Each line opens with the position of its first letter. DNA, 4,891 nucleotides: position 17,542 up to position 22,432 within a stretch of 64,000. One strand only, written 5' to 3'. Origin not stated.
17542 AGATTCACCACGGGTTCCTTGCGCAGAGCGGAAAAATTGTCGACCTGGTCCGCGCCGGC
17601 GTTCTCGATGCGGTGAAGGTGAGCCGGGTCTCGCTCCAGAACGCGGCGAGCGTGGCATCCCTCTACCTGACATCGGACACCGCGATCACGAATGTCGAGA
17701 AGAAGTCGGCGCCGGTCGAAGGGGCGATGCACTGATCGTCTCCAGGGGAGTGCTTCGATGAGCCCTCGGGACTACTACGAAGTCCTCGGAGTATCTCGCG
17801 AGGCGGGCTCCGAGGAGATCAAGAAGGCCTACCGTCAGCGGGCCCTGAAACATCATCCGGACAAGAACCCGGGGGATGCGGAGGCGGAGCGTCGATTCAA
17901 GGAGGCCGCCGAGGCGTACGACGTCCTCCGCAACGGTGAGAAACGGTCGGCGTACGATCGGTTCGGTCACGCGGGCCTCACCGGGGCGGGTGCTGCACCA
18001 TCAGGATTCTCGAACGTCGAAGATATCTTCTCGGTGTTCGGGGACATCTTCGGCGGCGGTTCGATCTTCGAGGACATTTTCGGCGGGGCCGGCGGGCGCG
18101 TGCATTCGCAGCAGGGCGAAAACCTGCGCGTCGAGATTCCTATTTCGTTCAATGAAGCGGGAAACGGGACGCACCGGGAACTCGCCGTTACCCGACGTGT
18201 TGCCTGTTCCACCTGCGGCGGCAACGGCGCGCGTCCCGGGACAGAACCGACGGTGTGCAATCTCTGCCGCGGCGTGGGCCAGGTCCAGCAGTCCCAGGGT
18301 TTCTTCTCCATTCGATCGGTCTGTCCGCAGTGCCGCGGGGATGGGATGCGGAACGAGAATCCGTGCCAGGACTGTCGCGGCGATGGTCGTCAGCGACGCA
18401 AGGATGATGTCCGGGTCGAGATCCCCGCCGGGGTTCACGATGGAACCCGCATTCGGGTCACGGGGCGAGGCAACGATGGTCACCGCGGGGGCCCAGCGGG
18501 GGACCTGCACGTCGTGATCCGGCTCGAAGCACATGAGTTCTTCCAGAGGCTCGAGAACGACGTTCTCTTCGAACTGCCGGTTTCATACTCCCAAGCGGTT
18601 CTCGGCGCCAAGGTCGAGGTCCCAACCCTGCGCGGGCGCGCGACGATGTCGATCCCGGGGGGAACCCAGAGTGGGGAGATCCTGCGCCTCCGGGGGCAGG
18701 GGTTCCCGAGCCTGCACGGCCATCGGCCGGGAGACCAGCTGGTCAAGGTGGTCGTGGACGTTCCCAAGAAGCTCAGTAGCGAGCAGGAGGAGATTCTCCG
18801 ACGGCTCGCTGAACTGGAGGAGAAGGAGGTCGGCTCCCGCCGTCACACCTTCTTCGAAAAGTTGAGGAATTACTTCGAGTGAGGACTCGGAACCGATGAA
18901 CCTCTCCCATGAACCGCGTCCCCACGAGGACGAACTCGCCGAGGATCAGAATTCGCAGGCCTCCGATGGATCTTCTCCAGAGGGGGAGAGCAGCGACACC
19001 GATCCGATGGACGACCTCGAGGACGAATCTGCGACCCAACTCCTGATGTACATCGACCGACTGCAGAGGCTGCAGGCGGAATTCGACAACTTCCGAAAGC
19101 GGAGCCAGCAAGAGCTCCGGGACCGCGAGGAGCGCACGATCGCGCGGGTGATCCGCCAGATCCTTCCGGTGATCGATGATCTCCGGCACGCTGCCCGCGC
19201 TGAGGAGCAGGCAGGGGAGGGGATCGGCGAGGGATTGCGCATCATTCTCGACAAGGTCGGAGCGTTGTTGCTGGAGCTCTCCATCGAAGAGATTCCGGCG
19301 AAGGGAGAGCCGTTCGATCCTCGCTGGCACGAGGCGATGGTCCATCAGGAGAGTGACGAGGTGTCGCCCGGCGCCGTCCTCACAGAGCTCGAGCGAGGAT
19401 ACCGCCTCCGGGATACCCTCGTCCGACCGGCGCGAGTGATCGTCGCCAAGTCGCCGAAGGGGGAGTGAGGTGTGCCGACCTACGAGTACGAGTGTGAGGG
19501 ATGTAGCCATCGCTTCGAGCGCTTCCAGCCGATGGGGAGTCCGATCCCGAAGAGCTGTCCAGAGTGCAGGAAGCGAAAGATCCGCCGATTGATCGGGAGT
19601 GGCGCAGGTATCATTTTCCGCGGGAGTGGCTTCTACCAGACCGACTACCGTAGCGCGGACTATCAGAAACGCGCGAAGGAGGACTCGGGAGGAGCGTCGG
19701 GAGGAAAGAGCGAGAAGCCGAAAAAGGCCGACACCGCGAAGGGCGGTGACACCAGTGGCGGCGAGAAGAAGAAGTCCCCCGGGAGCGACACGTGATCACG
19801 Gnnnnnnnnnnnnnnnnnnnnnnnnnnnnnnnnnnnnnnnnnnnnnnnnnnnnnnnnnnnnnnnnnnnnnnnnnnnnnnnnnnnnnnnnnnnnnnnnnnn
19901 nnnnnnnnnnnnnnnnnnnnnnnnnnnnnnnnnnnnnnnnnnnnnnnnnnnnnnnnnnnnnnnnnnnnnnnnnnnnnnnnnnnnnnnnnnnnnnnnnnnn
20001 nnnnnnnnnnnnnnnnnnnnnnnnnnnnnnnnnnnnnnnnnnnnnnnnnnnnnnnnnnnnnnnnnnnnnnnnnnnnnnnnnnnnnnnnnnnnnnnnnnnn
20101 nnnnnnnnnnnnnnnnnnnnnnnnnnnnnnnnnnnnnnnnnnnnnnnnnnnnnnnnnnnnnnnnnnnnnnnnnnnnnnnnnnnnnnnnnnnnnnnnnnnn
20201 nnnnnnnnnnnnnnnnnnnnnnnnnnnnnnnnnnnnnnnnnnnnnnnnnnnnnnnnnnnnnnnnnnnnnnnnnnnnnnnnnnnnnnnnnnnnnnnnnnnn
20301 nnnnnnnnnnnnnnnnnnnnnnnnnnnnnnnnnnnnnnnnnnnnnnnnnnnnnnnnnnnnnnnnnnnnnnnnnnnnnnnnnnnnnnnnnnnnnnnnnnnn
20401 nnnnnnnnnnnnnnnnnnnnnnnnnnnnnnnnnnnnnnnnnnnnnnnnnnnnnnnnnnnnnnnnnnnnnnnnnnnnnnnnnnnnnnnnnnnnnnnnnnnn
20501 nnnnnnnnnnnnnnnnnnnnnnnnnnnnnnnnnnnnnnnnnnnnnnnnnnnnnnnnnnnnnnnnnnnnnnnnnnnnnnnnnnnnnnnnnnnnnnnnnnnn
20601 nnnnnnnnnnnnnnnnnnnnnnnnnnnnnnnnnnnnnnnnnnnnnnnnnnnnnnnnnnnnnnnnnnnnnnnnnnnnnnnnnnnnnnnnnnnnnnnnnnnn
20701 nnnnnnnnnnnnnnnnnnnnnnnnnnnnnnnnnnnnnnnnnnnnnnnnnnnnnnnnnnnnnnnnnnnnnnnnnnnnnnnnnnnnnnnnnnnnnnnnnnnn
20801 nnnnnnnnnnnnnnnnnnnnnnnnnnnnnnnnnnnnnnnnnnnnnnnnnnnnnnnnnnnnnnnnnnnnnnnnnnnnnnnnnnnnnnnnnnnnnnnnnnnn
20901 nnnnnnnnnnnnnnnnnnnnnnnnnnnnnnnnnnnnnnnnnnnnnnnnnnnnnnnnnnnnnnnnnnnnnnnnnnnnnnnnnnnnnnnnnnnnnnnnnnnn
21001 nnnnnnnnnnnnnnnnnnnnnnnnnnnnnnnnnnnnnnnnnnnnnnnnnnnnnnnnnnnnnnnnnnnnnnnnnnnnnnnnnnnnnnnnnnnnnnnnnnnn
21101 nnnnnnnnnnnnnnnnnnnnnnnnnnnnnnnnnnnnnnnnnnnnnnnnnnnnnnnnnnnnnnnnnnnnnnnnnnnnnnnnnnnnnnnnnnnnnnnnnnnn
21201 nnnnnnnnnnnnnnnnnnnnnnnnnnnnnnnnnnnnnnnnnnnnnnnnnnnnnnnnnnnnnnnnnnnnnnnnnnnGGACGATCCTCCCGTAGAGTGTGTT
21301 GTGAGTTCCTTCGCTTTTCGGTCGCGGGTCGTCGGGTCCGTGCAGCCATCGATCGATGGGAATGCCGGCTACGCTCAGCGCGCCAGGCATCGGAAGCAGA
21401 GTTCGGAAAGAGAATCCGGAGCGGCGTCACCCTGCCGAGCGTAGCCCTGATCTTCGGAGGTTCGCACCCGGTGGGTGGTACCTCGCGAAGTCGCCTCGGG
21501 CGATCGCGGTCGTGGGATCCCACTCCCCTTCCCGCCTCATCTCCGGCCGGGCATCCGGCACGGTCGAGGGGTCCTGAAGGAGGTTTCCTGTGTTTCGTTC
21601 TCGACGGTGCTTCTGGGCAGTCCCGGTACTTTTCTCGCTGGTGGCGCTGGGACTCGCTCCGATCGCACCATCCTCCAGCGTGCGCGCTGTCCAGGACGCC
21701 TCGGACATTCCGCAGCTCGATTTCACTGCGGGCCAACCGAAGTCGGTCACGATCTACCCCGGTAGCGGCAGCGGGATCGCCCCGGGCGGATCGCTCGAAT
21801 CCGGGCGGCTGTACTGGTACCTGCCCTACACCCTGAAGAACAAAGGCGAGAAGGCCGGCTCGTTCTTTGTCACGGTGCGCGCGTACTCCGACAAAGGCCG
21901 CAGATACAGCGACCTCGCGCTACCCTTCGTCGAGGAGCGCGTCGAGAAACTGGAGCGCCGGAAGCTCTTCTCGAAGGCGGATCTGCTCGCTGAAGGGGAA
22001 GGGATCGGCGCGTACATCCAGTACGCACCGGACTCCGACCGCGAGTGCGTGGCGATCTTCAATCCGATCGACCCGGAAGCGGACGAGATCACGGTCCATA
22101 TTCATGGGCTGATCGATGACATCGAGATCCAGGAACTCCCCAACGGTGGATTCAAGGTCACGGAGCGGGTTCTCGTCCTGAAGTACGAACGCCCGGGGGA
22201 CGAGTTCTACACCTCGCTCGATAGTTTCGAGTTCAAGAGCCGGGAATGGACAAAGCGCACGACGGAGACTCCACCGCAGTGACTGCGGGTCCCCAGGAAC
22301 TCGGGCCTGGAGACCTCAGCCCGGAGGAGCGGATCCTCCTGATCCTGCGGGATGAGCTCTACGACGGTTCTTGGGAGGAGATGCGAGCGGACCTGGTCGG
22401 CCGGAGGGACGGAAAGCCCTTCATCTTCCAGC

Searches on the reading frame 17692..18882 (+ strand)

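Call 30: search_protein_families(library=pfam, proteins=[window:17692-18882:+], max_evalue=1)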
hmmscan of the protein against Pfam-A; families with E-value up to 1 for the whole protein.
window:17692-18882:+ (396 aa): 6 families
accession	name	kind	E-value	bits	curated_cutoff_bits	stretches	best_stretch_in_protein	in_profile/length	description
PF01556.23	DnaJ_C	-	1.2e-46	159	26.6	1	145-358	1-152/152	DnaJ C terminal domain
PF00226.36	DnaJ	-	4.2e-26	91.3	27.8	1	27-89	1-63/63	DnaJ domain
PF00684.25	DnaJ_CXXCXGXG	-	3.5e-13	50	32.7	1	172-232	1-65/65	DnaJ central domain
PF16777.11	RHH_7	-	0.18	12.6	27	1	340-382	17-59/74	Transcriptional regulator, RHH-like, CopG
PF25436.1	BSD2_CRD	-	0.49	11.1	27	0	170-232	3-58/69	BSD2 cysteine rich domain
PF15777.11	Anti-TRAP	-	0.58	10.6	32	0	187-219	11-41/59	Tryptophan RNA-binding attenuator protein inhibitory protein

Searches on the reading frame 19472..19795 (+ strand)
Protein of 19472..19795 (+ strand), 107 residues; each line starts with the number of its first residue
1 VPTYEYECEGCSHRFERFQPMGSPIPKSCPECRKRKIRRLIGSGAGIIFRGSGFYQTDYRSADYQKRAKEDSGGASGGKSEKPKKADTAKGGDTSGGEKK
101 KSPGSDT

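Call 87: search_protein_families(library=pfam, proteins=[window:19472-19795:+], max_evalue=0.001)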
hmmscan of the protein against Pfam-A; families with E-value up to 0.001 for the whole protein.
window:19472-19795:+ (107 aa): 1 family
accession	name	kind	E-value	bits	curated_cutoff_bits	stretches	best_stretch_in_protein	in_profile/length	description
PF09723.15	Zn_ribbon_8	-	1.8e-14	53.9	34.4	1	1-41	1-41/41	Zinc ribbon domain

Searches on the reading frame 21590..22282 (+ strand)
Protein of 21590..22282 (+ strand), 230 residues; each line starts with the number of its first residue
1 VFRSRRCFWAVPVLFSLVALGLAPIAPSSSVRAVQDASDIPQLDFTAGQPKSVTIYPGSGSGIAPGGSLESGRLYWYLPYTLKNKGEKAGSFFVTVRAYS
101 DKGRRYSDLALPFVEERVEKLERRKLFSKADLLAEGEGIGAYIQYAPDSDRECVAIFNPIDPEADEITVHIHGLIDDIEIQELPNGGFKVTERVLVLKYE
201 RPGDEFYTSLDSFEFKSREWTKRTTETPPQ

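Call 30: search_protein_families(library=pfam, proteins=[window:21590-22282:+], max_evalue=1)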
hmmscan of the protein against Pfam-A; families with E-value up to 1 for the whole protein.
window:21590-22282:+ (230 aa): 1 family
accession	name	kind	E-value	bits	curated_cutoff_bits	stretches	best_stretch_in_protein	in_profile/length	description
PF13418.12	Kelch_4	-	0.042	14.2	21.6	1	204-229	24-48/49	Galactose oxidase, central domain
